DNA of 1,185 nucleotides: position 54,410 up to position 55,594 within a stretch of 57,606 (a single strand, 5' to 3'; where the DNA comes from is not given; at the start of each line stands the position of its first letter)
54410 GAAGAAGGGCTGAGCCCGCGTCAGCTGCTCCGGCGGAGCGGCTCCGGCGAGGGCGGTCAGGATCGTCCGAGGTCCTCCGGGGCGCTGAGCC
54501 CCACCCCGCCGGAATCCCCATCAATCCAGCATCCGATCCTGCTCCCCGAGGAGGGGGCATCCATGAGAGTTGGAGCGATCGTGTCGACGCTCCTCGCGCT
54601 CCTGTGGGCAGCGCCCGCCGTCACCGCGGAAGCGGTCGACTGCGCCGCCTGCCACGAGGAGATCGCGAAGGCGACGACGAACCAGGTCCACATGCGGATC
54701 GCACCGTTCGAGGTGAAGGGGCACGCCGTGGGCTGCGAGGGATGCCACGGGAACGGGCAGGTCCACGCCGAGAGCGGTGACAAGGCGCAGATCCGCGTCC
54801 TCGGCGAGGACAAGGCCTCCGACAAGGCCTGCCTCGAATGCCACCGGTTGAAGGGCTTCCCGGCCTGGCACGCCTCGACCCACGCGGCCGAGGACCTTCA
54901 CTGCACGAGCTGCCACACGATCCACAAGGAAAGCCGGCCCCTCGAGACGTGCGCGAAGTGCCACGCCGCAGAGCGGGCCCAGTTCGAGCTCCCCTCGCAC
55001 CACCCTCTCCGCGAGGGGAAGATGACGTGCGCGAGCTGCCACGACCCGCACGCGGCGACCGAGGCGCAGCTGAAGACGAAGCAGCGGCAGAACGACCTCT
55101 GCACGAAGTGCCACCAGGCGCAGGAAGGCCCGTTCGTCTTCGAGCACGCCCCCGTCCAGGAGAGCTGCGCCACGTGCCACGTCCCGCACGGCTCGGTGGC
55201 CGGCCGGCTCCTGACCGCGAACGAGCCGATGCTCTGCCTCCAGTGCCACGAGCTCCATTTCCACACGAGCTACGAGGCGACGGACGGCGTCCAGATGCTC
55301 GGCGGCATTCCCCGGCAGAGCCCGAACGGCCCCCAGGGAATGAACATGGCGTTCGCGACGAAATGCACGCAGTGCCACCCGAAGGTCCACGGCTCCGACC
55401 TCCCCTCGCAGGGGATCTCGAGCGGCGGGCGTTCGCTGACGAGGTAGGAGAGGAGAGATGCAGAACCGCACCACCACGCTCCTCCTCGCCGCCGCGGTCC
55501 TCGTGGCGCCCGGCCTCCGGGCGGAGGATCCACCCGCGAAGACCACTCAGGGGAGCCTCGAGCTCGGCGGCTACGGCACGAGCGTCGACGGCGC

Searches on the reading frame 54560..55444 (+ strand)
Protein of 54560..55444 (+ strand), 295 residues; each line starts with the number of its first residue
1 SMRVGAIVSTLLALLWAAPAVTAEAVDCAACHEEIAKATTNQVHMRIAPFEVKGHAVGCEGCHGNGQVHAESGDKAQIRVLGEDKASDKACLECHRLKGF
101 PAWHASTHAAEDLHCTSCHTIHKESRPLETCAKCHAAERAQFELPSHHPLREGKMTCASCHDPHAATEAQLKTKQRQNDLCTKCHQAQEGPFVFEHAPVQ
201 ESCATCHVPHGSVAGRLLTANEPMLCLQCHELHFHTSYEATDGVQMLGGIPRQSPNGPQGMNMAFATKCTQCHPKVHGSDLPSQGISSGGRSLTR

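Call 8: search_protein_families(library=pfam, proteins=[window:54560-55444:+], max_evalue=0.1)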
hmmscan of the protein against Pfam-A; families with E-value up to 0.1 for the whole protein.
window:54560-55444:+ (295 aa): 8 families
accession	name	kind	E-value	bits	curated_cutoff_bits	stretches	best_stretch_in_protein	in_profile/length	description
PF09699.15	Paired_CXXCH_1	-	5.5e-25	87.2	20.6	2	196-231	1-37/41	Doubled CXXCH motif (Paired_CXXCH_1)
PF14537.11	Cytochrom_c3_2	-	3e-11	44.1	25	3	56-135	6-78/79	Cytochrome c3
PF22678.1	Cytochrom_c_NrfB-like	-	3.1e-10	40.8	27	2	59-128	1-74/89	Cytochrome c-type protein NrfB-like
PF14522.11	Cytochrome_C7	-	3.9e-10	39.9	24.8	2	152-207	11-66/67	Cytochrome c7 and related cytochrome c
PF22113.1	Mtrc-MtrF_II-IV_dom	-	1.4e-08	34.9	30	3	178-276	6-91/176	Outer membrane cytochrome MtrC/MtrF-like, domains II/IV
PF02085.21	Cytochrom_CIII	-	0.00029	21.6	22.9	1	106-185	26-101/101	Class III cytochrome C family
PF13435.11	Cytochrome_C554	-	0.00054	21.3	20.8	0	23-64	46-84/84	Cytochrome c554 and c-prime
PF21349.2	RUBY_RBDX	-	0.024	14.5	26.5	1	115-138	3-26/30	Rubrerythrin, rubredoxin-like domain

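Call 9: search_protein_families(library=ncbifam, proteins=[window:54560-55444:+], max_evalue=0.1)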
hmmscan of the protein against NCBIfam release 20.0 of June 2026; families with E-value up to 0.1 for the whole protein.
window:54560-55444:+ (295 aa): 11 families
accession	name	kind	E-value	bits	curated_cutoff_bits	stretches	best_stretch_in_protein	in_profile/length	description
NF041028.1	decahem_GSU2203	exception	7.5e-97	324.3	325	1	26-295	37-317/317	GSU2203 family decaheme c-type cytochrome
TIGR03508.1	decahem_SO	subfamily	4.8e-63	213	192.2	1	27-282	4-257/258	DmsE family decaheme c-type cytochrome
TIGR01905.1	paired_CXXCH_1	subfamily_domain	6e-17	61.3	25.2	2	196-231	1-37/41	doubled CXXCH domain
NF008659.0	PRK11659.1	equivalog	1.1e-08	35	184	2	26-128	47-151/188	cytochrome c nitrite reductase pentaheme subunit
NF041198.1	UshA_like_PCGU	equivalog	5.2e-06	25.3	275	1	26-96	443-509/519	UshA-like (seleno)protein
TIGR03153.1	cytochr_NrfH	equivalog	5.4e-06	26.5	134.2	1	170-216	20-68/138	cytochrome c nitrite reductase small subunit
TIGR03146.1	cyt_nit_nrfB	equivalog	7.4e-06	26.3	166.6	2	129-188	85-144/145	cytochrome c nitrite reductase pentaheme subunit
NF045713.1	CxxCH_16_HmcA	equivalog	0.00016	20.4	400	1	152-244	172-266/541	sulfate respiration complex hexadecaheme cytochrome HmcA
TIGR04315.1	octaheme_Shew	subfamily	0.0041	16.2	375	1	39-120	175-251/440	tetrathionate reductase family octaheme c-type cytochrome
NF045722.1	c3_cytochr_TmcA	equivalog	0.0075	16.1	114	0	119-191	48-117/125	acidic tetraheme cytochrome c3 TmcA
NF047727.1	4hemeCytCCctA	equivalog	0.029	14.5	180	0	129-186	58-105/109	tetraheme c-type cytochrome CctA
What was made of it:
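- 54563..55447 (+): Partner gene: periplasmic decaheme c-type cytochrome (GSU2203/DmsE/MtrA type, 10 CXXCH motifs), ending 10 nt before the barrel start. NF041028 at 324.3 bits (cutoff 325) and TIGR03508 DmsE family at 213 bits (cutoff 192.2) (call 9).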
